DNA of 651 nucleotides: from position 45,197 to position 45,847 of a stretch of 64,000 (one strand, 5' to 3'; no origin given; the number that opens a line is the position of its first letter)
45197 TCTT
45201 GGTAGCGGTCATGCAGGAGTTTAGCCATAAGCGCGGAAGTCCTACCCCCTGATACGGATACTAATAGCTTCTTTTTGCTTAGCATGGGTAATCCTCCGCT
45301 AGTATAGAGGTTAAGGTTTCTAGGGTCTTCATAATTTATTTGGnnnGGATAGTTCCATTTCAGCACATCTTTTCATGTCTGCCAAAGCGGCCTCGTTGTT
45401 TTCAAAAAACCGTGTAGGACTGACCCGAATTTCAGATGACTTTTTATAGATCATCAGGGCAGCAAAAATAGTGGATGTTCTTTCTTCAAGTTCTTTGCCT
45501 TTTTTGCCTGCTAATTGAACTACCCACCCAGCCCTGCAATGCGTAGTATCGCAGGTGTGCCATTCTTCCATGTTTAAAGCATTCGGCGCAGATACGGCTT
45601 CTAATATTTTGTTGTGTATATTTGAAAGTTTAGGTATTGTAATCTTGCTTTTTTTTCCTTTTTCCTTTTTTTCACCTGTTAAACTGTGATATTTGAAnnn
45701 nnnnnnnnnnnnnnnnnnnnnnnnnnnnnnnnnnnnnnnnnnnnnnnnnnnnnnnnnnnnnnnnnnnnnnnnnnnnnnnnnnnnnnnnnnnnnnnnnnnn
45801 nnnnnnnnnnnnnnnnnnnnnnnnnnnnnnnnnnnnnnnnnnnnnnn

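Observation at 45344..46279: Protein built from about 50 tandem Cys-Ser-X tripeptides encoded by a 9-bp repeat array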

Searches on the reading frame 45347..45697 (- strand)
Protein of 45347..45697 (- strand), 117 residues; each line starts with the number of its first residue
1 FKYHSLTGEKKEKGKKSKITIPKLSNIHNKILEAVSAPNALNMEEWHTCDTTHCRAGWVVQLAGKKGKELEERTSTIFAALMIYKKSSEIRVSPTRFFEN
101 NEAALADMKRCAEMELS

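Call 7: search_dna_similar(query=window:45347-45697:-, collection=phages, mode=protein, max_rows=40, max_evalue=0.001)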
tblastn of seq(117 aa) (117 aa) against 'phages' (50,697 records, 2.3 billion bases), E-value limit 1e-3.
Records with a match: 20; places in all: 20; records where one place covers at least 80% of the query: 0.
Best place of each record, by identity: 60-80% 1; <60% 19.
By first word of the organism name: Ralstonia 19; Flavobacterium 1.
By host as written in the record: Ralstonia pseudosolanacearum I-31 (MT043) 5; Ralstonia solanacearum 4; Ralstonia solanacearum PS025 4; Ralstonia pseudosolanacearum I-33 (MT009) 3; Ralstonia pseudosolanacearum I-15 (MT017) 1; Ralstonia solanacearum SL341 1; Flavobacterium sp. B183 1; Ralstonia pseudosolanacearum NdE 1.
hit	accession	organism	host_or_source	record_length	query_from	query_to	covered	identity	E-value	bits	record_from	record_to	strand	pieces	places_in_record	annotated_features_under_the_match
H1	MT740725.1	Ralstonia phage Adzire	Ralstonia pseudosolanacearum I-31 ...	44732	26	117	79%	53.1%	7e-22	94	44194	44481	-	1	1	hypothetical protein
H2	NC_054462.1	Ralstonia phage Adzire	Ralstonia pseudosolanacearum I-31 ...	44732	26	117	79%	53.1%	7e-22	94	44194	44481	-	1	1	hypothetical protein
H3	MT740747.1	Ralstonia phage Simangalove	Ralstonia pseudosolanacearum I-31 ...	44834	26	117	79%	53.1%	7e-22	94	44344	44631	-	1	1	hypothetical protein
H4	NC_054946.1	Ralstonia phage Simangalove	Ralstonia pseudosolanacearum I-31 ...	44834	26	117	79%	53.1%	7e-22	94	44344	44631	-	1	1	hypothetical protein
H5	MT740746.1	Ralstonia phage Sarlave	Ralstonia pseudosolanacearum I-31 ...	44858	26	117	79%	53.1%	7e-22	94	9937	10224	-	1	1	hypothetical protein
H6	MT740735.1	Ralstonia phage Elie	Ralstonia pseudosolanacearum I-15 ...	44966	26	117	79%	53.1%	7e-22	94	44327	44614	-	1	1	hypothetical protein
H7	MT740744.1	Ralstonia phage Jenny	Ralstonia pseudosolanacearum I-33 ...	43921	26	117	79%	53.1%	9e-21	91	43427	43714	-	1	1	hypothetical protein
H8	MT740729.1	Ralstonia phage Bakoly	Ralstonia pseudosolanacearum I-33 ...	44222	26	117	79%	53.1%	9e-21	91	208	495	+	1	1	hypothetical protein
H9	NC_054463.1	Ralstonia phage Bakoly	Ralstonia pseudosolanacearum I-33 ...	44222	26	117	79%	53.1%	9e-21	91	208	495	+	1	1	hypothetical protein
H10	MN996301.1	Ralstonia phage RpY1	Ralstonia solanacearum SL341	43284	26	115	77%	52.1%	2e-21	93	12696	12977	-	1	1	putative pentapeptide repeat protein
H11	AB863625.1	Ralstonia phage RSK1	Ralstonia solanacearum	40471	26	115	77%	52.1%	4e-21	92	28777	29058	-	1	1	putative pentapeptide repeat protein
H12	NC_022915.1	Ralstonia phage RSK1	Ralstonia solanacearum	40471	26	115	77%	52.1%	4e-21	92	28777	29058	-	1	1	putative pentapeptide repeat protein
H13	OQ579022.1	Ralstonia phage BHDT8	Ralstonia solanacearum PS025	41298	26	110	73%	53.9%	1e-20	91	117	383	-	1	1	pentapeptide repeat family protein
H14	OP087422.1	Ralstonia phage BHDT_So9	Ralstonia solanacearum PS025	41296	26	110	73%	53.9%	3e-20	90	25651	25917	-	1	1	putative pentapeptide repeat protein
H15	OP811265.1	Ralstonia phage BHDTSo81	Ralstonia solanacearum PS025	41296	26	110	73%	53.9%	3e-20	90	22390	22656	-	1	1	putative pentapeptide repeat protein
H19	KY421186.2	Flavobacterium phage FL-1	Flavobacterium sp. B183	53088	53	116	55%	69.2%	1e-20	91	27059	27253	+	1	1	hypothetical protein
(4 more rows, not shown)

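Call 8: get_annotated_region(hit=H19, flank=5000)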
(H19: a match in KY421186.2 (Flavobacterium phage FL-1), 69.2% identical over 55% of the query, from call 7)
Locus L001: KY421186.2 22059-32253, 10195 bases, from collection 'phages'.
description: Flavobacterium phage FL-1, complete genome.
organism: Flavobacterium phage FL-1 (NCBI taxid 908820)
taxonomy: Viruses; Duplodnaviria; Heunggongvirae; Uroviricota; Caudoviricetes; Ficleduovirus
host: Flavobacterium sp. B183; source: -; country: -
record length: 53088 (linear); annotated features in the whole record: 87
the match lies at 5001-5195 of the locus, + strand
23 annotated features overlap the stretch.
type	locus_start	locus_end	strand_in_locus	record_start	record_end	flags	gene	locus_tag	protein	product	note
CDS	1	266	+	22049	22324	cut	-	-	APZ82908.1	hypothetical protein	-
CDS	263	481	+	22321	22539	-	-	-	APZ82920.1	hypothetical protein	-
CDS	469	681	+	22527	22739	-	-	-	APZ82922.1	hypothetical protein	-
CDS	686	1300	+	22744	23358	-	-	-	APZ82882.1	hypothetical protein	-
CDS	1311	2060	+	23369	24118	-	-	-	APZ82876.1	putative DNA polymerase III epsilon chain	-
CDS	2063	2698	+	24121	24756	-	-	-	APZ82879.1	hypothetical protein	-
CDS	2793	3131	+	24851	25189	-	-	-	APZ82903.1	hypothetical protein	-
CDS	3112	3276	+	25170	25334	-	-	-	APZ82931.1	hypothetical protein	-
CDS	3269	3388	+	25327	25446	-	-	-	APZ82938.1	hypothetical protein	-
CDS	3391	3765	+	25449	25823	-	-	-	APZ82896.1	hypothetical protein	-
CDS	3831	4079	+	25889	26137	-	-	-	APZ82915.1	hypothetical protein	-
CDS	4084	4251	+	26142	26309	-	-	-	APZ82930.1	hypothetical protein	-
CDS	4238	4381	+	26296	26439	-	-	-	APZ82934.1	hypothetical protein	-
CDS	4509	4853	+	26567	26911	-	-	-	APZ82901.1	hypothetical protein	-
CDS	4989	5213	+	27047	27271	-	-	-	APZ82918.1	hypothetical protein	-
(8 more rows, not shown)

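Call 9: get_annotated_region(hit=H11, flank=4000)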
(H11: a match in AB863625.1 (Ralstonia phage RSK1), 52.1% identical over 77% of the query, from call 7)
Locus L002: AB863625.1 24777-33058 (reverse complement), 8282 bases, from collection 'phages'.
description: Ralstonia phage RSK1 DNA, complete genome.
organism: Ralstonia phage RSK1 (NCBI taxid 1417599)
taxonomy: Viruses; Duplodnaviria; Heunggongvirae; Uroviricota; Caudoviricetes; Firingavirus; Firingavirus RSK1
host: Ralstonia solanacearum; source: -; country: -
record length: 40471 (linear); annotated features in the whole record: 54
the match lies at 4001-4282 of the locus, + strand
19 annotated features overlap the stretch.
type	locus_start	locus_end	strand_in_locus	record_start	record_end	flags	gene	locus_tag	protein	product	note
CDS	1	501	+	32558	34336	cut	-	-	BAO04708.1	putative phage-type endonuclease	ORF43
CDS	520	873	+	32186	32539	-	-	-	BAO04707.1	hypothetical protein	ORF42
CDS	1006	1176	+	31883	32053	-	-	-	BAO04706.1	hypothetical protein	ORF41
CDS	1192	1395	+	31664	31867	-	-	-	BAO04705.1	hypothetical protein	ORF40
CDS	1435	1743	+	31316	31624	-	-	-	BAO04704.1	hypothetical protein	ORF39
CDS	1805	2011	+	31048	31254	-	-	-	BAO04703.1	hypothetical protein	ORF38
CDS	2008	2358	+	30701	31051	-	-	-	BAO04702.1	hypothetical protein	ORF37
CDS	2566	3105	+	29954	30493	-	-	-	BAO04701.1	hypothetical protein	ORF36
CDS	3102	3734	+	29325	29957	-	-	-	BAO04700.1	hypothetical protein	ORF35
CDS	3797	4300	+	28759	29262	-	-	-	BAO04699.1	putative pentapeptide repeat protein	ORF34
CDS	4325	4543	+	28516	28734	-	-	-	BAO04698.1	hypothetical protein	ORF33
CDS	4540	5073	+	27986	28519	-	-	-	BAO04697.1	putative HNH endonuclease family protein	ORF32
CDS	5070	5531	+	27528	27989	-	-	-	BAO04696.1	hypothetical protein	ORF31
CDS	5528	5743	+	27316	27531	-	-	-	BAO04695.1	hypothetical protein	ORF30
CDS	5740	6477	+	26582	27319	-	-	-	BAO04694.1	hypothetical protein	ORF29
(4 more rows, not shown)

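Call 13: find_homologous_proteins(query=window:45347-45646:-, max_evalue=0.001)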
Query seq(100 aa) (100 aa): 216 proteins with E <= 0.001 among 217 candidates; the best 120 are listed.
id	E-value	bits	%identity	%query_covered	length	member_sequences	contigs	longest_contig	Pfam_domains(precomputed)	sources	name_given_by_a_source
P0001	6.0e-43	162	100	75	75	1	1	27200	-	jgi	-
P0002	2.2e-42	161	77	95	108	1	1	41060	-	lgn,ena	-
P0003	3.2e-42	160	72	96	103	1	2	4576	-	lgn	-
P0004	6.1e-41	156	73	96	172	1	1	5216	-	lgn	-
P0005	1.5e-40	155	70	97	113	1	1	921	-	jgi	jgi:hypothetical protein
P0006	1.6e-40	155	71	95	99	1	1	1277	-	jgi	-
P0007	2.4e-40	154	71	94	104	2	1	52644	-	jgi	jgi:hypothetical protein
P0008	3.1e-40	154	71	95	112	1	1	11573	-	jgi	jgi:hypothetical protein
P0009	6.6e-40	153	69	97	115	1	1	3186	-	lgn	-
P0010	1.0e-39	152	68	97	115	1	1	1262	-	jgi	-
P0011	2.7e-39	151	71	95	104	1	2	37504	-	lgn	-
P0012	2.7e-39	151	68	95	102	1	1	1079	-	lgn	-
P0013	4.0e-39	150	71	95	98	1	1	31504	-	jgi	jgi:hypothetical protein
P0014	4.3e-39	150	68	97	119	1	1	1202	-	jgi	jgi:hypothetical protein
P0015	9.6e-39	149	72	95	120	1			-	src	-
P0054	1.4e-35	139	68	94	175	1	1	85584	-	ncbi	-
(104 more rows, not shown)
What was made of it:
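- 45347..45637 (-): Conserved C-terminal 'head' domain, residues 215-311, all-helical. 216 close homologs (call 13).
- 216 close head homologs (call 13).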

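Call 16: find_encoding_contigs(protein=P0001, flank=6000, max_places=4)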
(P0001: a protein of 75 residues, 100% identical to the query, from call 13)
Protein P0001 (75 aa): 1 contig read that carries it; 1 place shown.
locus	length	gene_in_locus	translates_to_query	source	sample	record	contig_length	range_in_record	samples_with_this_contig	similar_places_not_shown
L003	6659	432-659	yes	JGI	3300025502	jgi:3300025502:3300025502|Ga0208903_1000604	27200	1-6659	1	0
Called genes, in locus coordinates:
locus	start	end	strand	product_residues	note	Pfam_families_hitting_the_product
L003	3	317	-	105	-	?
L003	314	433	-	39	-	-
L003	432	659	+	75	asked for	-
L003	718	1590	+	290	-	PF01507:PAPS_reduct (faint)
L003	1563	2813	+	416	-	PF13175:AAA_15 (weak)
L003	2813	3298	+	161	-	PF00075:RNase_H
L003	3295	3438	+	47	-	-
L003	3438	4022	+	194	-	PF00929:RNase_T, PF13482:RNase_H_2 (faint)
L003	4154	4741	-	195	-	PF10991:Enc34_ssDNA-bd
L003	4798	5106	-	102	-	PF04447:dATP-dGTP_PPHyd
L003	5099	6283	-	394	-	PF10926:DUF2800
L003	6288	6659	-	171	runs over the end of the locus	-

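Call 17: find_encoding_contigs(protein=P0054, flank=6000, max_places=4)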
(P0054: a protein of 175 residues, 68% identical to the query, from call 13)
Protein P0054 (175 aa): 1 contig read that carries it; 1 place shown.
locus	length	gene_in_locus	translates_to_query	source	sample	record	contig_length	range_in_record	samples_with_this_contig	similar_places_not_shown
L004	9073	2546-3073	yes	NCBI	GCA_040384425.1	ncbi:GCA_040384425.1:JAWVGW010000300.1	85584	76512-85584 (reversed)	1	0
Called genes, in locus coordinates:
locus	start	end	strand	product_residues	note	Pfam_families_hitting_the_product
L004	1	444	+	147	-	?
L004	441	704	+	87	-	-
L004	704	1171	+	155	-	-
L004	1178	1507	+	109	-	-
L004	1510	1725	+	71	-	-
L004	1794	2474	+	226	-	PF13489:Methyltransf_23 (weak), PF08241:Methyltransf_11 (weak)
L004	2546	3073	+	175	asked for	-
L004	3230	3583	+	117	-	-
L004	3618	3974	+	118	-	-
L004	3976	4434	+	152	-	-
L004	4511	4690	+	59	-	-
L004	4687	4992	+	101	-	-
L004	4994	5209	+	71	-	-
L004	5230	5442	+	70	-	-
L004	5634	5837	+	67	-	-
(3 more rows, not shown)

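Call 25: search_protein_families(library=ncbifam, proteins=[L002:3797-4297:+], max_evalue=1)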
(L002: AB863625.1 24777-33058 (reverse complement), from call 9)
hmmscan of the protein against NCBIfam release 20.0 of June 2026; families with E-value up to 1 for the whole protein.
L002:3797-4297:+ (167 aa): 5 families
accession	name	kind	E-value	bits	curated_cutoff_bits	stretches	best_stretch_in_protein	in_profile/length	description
NF052603.1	penta_Alr5209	equivalog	8.7e-07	29.1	125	1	8-65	14-69/113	Alr5209 family pentapeptide repeat protein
NF047416.1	penta_HetL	equivalog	8.4e-06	25.4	260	1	23-70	72-119/218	heterocyst differentiation pentapeptide repeat protein HetL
NF011743.0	PRK15196.1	equivalog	0.00016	20.7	354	1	11-68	181-236/350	type III secretion system effector PipB2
NF000349.1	mfpA_AE000516.2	equivalog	0.0055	16.6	360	1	22-74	120-170/183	pentapeptide repeat protein MfpA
NF011744.0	PRK15197.1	equivalog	0.0066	15.6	274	1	28-66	173-211/291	SPI-2 type III secretion system effector PipB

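Call 26: search_protein_families(library=padloc, proteins=[L002:3797-4297:+], max_evalue=1)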
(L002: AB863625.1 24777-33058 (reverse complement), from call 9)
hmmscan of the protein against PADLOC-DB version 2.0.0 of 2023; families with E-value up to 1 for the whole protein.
L002:3797-4297:+ (167 aa): 0 families

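Call 37: predict_structure(alignment_id=A2)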
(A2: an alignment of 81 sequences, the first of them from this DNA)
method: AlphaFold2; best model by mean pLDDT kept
length: 100 residues; sequences in the alignment: 81
mean_pLDDT: 91.5   pTM: 0.85
mean pLDDT of the five models: 91.5, 91.4, 90.9, 90.6, 90.4
residues with pLDDT >= 90: 80; 70-90: 13; 50-70: 7; < 50: 0
segments of 3 or more residues with pLDDT < 50: none
pLDDT, mean of each block of 10 residues (from residue 1): 95 95 79 74 96 95 97 95 93 96
secondary structure, 60 per line:
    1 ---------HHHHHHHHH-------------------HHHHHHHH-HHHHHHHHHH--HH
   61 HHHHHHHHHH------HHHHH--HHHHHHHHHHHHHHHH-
elements in order: H10-18 H38-45 H47-56 H59-70 H77-81 H84-99
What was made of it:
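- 45347..45637 (-): The AF2 model has pLDDT 91.5 and six helices (call 37).
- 45524..45562 (-): Signature motif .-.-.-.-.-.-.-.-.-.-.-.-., residues 240-252. The second Cys lies immediately before the start of a helix. Helix 38-45 of the model starts directly after this Cys (call 37).
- On Repeat-module + 'HCRAGW' head family (defined in this work): AF2 pLDDT 91.5 (call 37).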

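Call 41: fold_search(model_id=the predicted structure, library=pdb)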
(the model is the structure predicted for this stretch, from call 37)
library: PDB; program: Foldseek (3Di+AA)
matches with E <= 10: 6; with E <= 0.001: 0
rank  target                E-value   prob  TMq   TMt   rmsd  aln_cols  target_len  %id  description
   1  8xhr_A                4.5e+00  0.03  0.23  0.11  12.8       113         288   15  Crystal structure of Mycobacterium tuberculosis MenT3 bound with CTP (released 2024-02-28)
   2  8jbb_A                6.3e+00  0.02  0.21  0.07  14.1       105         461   15  Crystal Structure of the Csm6 from Thermus thermophilus HB8 in complex with A2>p (released 2023-12-13)
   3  8odw_A                7.5e+00  0.06  0.34  0.08   8.6        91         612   16  Crystal structure of LbmA Ox-ACP didomain in complex with NADP and ethyl glycinate from the lobatamide PKS (Gynuella s (released 2023-05-31)
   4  5fsh_B                8.4e+00  0.01  0.18  0.07  14.1       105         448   14  Crystal structure of Thermus thermophilus Csm6 (released 2016-01-27)
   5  7qbp                  9.4e+00  0.02  0.18  0.07  13.1        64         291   16  Crystal structure of R2-like ligand-binding oxidase from Saccharopolyspora Erythraea (released 2022-04-06)
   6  1y8q_B                9.9e+00  0.01  0.21  0.05  17.3       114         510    7  SUMO E1 ACTIVATING ENZYME SAE1-SAE2-MG-ATP COMPLEX (released 2005-01-25)
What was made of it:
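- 45347..45637 (-): No fold match in PDB: best E is 4.5 (call 41).
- Tried and rejected: Fold search of the head: against PDB the best E was 4.5 (call 41).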

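Call 44: fold_search(model_id=the predicted structure, library=viral)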
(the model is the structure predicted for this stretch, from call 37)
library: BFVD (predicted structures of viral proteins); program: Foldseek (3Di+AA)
matches with E <= 10: 20; with E <= 0.001: 1
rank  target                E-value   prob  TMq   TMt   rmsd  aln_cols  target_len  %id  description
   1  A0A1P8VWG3            8.5e-05  1.00  0.60  0.80   1.2        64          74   69  (no name in the UniProt tables at hand)
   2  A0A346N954            7.6e-01  0.63  0.57  0.43   6.0       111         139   24  (no name in the UniProt tables at hand)
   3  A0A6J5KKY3            1.3e+00  0.05  0.19  0.14  12.2        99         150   15  Uncharacterized protein [uncultured Caudovirales phage]
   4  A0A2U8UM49            1.9e+00  0.10  0.30  0.24  11.3       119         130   18  (no name in the UniProt tables at hand)
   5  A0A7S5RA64            3.1e+00  0.16  0.48  0.44   5.7       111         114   14  Uncharacterized protein [Rhizobium phage RHph_N34]
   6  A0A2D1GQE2            3.9e+00  0.02  0.21  0.19  13.7       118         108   14  (no name in the UniProt tables at hand)
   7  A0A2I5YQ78            5.9e+00  0.02  0.17  0.18  11.9        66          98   15  RNA-directed RNA polymerase (Fragment) [Persimmon virus A]
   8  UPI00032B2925         6.2e+00  0.02  0.20  0.15  19.9        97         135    9  (no name look-up for this kind of identifier)
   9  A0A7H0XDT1            6.2e+00  0.01  0.15  0.09  18.5       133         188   11  Uncharacterized protein [Escherichia phage vb_EcoM_bov22_2]
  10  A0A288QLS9            6.9e+00  0.02  0.24  0.19  11.6       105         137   17  Uncharacterized protein (Fragment) [Ceratobasidium mycovirus-like]
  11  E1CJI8                7.3e+00  0.04  0.28  0.19   8.9        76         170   17  Polymerase basic protein 2 (Fragment) [Influenza A virus (strain A/Swine/Hong Kong/126/1982 H3N2)]
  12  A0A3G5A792            7.3e+00  0.01  0.15  0.07  15.5       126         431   13  Uncharacterized protein [Hyperionvirus sp.]
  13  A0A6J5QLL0            7.8e+00  0.01  0.14  0.12  11.1        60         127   15  COG3628 Phage baseplate assembly protein W [uncultured Caudovirales phage]
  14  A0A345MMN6            8.7e+00  0.02  0.24  0.18  11.4        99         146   10  (no name in the UniProt tables at hand)
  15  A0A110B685            8.7e+00  0.01  0.21  0.14  10.7       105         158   16  (no name in the UniProt tables at hand)
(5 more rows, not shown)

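Call 45: find_related_loci(query=A2, collection=viral_contigs, flank=6000)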
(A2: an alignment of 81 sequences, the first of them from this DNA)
Query A2 (100 aa) in viral_contigs; peptide patterns used: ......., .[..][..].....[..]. (x = any residue, [..] = any of these).
462 stretches matched a pattern; 422 encode a relative of the query (tblastn E <= 1e-3); the best 80 are kept; 80 distinct loci.
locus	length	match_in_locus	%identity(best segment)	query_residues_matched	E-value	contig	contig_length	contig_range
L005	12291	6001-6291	70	2-98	5e-46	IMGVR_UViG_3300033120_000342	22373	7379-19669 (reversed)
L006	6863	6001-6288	72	4-98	4e-45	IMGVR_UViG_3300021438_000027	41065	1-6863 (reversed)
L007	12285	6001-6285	71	4-98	9e-45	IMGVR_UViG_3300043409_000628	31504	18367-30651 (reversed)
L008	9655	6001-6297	66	2-100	4e-44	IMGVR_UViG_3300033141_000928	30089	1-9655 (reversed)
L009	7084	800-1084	71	4-98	1e-43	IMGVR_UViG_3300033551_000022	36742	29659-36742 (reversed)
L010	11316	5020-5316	67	2-100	5e-43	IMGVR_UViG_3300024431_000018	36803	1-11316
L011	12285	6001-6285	67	4-98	3e-41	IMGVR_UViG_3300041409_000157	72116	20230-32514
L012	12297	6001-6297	67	2-100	5e-43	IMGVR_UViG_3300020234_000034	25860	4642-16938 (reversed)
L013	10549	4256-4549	64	1-98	1e-42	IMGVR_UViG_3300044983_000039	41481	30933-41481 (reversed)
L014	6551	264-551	70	4-98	2e-42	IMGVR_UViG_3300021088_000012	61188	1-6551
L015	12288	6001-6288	69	4-99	2e-42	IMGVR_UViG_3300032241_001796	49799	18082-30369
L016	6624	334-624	63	2-98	4e-42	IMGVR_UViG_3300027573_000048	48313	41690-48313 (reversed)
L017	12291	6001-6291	69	2-98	3e-42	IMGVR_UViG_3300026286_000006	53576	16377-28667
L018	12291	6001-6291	64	2-98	6e-42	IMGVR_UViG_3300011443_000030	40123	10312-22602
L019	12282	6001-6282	68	5-98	8e-42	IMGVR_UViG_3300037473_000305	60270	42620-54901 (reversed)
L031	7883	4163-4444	66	5-98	2e-40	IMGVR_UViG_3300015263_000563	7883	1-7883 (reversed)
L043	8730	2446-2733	66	4-98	9e-39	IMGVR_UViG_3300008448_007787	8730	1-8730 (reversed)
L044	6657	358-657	63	2-100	1e-38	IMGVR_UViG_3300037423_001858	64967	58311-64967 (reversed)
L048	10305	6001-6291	65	2-98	7e-41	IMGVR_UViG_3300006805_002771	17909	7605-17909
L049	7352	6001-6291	60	4-100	2e-38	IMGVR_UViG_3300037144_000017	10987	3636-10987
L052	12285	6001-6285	61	3-98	1e-37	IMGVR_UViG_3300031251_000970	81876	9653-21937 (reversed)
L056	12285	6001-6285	63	5-98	7e-38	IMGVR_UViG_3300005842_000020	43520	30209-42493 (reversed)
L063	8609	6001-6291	60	4-100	3e-37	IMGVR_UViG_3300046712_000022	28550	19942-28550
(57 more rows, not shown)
